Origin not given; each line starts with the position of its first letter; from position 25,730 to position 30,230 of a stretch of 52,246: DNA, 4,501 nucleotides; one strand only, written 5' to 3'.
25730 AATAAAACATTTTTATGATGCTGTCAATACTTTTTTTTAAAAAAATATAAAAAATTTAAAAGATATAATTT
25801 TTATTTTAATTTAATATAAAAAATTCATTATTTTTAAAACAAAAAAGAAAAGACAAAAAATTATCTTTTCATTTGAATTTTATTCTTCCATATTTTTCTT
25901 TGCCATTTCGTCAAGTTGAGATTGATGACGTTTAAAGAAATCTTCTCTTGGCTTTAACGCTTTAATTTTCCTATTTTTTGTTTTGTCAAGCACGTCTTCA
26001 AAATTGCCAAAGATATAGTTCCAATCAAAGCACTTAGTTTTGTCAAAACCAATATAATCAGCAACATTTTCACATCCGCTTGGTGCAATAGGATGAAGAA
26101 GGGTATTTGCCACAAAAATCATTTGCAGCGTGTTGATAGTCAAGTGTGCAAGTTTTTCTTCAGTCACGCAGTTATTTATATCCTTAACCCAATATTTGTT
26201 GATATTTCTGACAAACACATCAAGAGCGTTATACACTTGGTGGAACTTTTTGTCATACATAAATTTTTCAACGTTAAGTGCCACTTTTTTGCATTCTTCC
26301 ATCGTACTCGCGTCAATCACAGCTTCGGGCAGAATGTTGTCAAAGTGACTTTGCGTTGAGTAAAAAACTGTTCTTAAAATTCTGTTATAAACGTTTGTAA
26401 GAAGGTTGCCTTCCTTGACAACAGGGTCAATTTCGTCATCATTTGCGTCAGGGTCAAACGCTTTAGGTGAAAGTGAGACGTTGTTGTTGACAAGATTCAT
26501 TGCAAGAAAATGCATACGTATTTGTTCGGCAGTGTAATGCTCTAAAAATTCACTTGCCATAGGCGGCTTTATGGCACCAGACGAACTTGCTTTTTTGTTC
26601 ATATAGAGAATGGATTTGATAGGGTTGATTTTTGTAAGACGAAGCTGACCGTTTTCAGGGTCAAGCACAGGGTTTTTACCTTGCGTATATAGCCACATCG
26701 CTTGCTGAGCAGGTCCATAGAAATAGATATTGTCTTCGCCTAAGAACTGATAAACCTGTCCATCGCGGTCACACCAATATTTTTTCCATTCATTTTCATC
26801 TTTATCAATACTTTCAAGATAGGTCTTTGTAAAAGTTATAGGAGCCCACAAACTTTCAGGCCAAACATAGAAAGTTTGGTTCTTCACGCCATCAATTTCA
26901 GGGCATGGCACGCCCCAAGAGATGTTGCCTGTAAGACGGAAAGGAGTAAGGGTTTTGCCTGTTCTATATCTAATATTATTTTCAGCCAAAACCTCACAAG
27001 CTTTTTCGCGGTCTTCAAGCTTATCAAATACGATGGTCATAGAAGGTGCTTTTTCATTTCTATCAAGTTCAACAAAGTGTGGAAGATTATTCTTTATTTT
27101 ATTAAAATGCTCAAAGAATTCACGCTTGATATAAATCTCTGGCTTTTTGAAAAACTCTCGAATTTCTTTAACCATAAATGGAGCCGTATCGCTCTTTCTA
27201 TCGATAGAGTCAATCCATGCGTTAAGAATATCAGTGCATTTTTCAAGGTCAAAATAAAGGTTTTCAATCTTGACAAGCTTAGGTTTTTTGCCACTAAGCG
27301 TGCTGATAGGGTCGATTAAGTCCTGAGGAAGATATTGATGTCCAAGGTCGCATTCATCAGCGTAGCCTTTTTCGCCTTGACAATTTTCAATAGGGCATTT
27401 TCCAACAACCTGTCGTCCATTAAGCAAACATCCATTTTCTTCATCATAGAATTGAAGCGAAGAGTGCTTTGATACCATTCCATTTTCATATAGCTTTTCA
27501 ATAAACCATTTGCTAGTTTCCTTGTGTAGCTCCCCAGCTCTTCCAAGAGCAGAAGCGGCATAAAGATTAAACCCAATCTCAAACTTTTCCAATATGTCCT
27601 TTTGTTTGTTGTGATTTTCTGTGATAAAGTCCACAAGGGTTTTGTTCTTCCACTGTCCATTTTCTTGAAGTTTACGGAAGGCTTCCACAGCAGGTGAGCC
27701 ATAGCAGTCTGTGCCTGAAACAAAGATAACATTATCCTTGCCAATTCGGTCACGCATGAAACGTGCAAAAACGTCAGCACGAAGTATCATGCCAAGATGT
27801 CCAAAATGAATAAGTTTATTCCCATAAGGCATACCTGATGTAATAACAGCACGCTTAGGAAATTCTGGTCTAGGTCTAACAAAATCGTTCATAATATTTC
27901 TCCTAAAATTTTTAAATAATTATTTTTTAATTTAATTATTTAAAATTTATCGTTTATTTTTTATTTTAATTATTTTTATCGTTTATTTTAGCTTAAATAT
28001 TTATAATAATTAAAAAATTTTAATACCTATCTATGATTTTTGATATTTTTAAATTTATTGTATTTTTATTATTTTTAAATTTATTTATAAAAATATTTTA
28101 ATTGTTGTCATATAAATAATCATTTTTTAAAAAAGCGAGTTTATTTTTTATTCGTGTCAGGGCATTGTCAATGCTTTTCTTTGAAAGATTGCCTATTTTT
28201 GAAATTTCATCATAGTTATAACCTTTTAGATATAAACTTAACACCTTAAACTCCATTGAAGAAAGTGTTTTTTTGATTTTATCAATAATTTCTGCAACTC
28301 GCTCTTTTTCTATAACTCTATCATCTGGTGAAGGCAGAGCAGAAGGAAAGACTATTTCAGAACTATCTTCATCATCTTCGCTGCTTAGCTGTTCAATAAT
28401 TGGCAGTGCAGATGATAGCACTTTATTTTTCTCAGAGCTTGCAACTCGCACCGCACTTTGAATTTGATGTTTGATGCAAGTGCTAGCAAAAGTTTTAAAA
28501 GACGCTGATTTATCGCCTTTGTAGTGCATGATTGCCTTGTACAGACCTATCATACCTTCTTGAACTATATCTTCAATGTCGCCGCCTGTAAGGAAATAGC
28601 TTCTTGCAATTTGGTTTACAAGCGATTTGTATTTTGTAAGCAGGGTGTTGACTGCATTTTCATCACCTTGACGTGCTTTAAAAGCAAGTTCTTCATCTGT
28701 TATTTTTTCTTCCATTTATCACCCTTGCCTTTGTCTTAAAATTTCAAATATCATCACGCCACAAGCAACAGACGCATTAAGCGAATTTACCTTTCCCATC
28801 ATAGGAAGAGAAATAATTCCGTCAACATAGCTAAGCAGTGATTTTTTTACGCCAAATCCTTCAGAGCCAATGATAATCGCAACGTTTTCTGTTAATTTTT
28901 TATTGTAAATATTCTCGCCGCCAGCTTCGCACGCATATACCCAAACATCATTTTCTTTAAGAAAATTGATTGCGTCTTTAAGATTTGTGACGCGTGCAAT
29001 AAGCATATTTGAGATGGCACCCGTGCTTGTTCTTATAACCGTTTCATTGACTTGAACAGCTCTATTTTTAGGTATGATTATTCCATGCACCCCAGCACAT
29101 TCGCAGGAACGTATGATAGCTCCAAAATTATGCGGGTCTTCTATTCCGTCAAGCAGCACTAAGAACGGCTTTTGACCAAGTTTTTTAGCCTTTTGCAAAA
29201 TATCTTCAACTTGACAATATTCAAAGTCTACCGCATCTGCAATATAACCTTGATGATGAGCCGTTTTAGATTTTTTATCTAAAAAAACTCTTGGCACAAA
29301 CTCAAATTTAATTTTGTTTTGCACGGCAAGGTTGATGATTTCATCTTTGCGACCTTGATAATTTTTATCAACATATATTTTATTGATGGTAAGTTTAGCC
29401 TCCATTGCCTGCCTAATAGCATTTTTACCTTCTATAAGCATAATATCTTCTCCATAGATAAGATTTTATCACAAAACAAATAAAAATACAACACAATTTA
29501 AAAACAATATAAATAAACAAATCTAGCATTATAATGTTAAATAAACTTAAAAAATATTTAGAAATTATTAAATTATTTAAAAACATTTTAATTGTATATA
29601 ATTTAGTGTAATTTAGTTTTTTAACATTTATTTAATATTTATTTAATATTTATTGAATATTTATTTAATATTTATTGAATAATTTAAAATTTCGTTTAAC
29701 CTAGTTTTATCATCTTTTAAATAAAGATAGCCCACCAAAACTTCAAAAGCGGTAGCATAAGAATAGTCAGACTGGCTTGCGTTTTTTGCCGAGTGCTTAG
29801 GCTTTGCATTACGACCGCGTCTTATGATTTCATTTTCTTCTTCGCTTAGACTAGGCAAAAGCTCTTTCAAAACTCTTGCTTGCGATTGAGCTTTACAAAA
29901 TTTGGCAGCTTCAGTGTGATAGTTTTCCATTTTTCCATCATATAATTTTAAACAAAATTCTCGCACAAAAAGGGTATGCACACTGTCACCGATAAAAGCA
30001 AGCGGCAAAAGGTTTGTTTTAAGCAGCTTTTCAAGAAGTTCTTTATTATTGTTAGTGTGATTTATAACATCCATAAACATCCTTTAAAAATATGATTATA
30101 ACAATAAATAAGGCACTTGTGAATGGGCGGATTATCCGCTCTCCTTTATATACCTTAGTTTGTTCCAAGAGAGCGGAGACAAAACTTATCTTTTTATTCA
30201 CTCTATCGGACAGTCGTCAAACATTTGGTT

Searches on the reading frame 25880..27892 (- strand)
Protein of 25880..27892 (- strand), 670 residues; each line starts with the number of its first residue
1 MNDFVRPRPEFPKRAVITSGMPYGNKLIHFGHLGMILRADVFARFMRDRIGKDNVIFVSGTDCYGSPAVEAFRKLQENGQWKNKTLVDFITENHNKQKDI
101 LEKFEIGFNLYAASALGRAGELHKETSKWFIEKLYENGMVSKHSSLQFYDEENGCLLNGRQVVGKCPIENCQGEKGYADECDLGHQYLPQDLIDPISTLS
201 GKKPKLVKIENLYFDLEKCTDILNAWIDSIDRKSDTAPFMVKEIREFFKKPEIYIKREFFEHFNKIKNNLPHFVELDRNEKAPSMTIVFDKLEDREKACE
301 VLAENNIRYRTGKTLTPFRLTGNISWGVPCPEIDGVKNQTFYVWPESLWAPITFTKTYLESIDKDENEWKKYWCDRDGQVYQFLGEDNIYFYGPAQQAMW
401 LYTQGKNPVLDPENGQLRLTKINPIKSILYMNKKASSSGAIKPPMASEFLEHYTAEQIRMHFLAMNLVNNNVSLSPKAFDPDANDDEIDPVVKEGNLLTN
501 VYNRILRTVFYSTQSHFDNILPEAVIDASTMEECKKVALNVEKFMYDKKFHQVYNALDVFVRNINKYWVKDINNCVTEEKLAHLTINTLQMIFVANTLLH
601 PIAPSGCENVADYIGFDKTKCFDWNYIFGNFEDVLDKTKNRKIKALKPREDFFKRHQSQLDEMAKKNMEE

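Call 7: search_protein_families(library=pfam, proteins=[window:25880-27892:-], max_evalue=0.001)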
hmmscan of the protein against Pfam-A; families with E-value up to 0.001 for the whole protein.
window:25880-27892:- (670 aa): 1 family
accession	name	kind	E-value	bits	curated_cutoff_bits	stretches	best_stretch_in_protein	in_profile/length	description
PF09334.17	tRNA-synt_1g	-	6.7e-63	213.2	20.1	2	16-249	2-219/391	tRNA synthetases class I (M)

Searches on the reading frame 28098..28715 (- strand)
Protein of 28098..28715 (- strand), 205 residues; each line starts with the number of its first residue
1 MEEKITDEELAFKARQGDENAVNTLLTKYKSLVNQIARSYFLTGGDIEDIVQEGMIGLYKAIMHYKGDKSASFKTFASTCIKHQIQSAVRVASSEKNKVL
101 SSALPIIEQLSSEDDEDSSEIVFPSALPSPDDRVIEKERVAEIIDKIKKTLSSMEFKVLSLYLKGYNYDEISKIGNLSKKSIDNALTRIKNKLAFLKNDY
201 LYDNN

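Call 7: search_protein_families(library=pfam, proteins=[window:28098-28715:-], max_evalue=0.001)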
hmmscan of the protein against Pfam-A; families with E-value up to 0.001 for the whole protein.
window:28098-28715:- (205 aa): 3 families
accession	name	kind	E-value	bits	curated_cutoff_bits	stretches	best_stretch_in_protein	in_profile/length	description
PF04542.20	Sigma70_r2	-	6.6e-16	58.3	24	1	25-92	1-68/71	Sigma-70 region 2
PF08281.18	Sigma70_r4_2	-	1.2e-05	25.3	25.7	1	144-193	4-54/54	Sigma-70, region 4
PF00196.25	GerE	-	4.4e-05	23.5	23.5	1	150-193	2-45/57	Bacterial regulatory proteins, luxR family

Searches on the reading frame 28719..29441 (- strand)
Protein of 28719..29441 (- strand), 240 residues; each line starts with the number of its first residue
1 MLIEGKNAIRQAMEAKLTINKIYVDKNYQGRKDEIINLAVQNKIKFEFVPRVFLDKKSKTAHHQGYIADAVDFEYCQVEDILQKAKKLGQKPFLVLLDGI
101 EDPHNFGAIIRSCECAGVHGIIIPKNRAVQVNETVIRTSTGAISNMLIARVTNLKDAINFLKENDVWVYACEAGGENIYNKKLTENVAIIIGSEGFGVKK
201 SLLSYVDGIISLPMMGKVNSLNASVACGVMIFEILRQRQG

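Call 7: search_protein_families(library=pfam, proteins=[window:28719-29441:-], max_evalue=0.001)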
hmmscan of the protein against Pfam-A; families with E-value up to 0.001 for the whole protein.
window:28719-29441:- (240 aa): 2 families
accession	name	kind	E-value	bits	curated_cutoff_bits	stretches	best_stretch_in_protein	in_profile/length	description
PF00588.24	SpoU_methylase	-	3.3e-41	141.2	29.7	1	93-232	2-142/142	SpoU rRNA Methylase family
PF08032.17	SpoU_sub_bind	-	5.9e-15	55.8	22.8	1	2-75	1-75/76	RNA 2'-O ribose methyltransferase substrate binding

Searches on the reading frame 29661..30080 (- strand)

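Call 7: search_protein_families(library=pfam, proteins=[window:29661-30080:-], max_evalue=0.001)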
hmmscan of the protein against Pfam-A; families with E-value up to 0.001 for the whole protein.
window:29661-30080:- (139 aa): 1 family
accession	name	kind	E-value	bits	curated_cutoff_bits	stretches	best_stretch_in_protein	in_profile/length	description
PF00636.31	Ribonuclease_3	-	3e-20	73.3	27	1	27-123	3-101/102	Ribonuclease III domain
